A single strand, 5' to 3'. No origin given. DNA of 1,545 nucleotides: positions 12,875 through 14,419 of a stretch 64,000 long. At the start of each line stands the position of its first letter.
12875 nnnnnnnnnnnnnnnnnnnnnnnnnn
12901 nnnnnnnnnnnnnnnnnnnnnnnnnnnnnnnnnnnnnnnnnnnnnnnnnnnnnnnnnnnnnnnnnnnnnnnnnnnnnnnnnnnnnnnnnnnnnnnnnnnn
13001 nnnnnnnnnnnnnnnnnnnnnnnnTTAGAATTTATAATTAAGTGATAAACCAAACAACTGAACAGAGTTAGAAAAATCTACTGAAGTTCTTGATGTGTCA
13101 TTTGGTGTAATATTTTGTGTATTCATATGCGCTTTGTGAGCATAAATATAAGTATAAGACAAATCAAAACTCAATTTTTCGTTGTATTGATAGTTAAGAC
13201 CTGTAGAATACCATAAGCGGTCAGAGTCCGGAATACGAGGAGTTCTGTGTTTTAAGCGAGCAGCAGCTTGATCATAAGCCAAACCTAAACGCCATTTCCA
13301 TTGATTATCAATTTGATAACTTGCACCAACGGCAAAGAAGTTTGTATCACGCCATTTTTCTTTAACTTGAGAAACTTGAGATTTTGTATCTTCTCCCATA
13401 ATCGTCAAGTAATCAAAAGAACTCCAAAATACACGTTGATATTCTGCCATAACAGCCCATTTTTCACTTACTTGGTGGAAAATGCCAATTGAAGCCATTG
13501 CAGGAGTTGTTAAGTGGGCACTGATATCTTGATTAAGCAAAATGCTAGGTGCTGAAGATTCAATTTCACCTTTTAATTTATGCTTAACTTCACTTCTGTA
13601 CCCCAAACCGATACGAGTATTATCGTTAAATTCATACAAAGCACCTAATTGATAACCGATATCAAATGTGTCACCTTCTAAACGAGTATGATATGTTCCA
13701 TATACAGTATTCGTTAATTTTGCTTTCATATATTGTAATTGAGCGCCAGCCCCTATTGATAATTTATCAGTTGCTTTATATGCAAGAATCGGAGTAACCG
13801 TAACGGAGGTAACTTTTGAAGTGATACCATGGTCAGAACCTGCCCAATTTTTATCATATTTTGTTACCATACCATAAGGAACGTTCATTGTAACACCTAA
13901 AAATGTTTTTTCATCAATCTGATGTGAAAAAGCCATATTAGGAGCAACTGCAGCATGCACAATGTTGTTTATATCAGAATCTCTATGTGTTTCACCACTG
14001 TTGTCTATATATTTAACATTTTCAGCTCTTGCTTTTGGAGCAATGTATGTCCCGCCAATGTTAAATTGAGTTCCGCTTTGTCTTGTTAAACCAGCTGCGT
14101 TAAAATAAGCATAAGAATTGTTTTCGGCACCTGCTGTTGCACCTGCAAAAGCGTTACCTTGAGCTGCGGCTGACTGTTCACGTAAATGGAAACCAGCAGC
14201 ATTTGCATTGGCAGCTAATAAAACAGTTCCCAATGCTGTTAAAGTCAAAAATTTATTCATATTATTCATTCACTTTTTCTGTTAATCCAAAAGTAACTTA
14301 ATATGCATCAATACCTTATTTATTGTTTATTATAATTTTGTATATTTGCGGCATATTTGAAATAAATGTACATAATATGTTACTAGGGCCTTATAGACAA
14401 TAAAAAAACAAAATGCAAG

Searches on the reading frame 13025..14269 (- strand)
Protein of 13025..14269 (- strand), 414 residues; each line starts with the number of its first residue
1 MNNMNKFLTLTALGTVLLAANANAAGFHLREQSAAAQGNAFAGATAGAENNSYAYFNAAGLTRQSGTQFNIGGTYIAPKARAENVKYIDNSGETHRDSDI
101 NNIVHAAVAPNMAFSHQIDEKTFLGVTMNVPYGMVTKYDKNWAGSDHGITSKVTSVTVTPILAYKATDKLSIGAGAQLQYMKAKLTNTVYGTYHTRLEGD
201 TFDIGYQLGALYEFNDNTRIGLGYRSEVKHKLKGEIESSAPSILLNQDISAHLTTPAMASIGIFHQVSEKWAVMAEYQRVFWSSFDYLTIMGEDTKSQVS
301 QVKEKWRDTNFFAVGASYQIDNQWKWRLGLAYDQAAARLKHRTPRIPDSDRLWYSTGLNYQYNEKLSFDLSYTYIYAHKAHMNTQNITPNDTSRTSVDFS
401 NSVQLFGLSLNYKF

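Call 36: search_protein_families(library=pfam, proteins=[window:13025-14269:-], max_evalue=0.0001)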
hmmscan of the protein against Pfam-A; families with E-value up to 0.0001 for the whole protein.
window:13025-14269:- (414 aa): 3 families
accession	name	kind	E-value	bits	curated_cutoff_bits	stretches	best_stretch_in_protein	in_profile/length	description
PF03349.22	Toluene_X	-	7.3e-100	334.8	29.7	1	16-414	2-421/421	Outer membrane protein transport protein (OMPP1/FadL/TodX)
PF10677.15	DUF2490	-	1.3e-05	25.4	29.8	0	312-383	5-68/186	Protein of unknown function (DUF2490)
PF13505.12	OMP_b-brl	-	1.9e-05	25.4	28.7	0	312-414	87-175/175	Outer membrane protein beta-barrel domain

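Call 74: find_encoding_contigs(protein=window:13025-14269:-, flank=4000, max_places=10)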
Protein window:13025-14269:- (414 aa): no gene with exactly this product is on record in the collection.
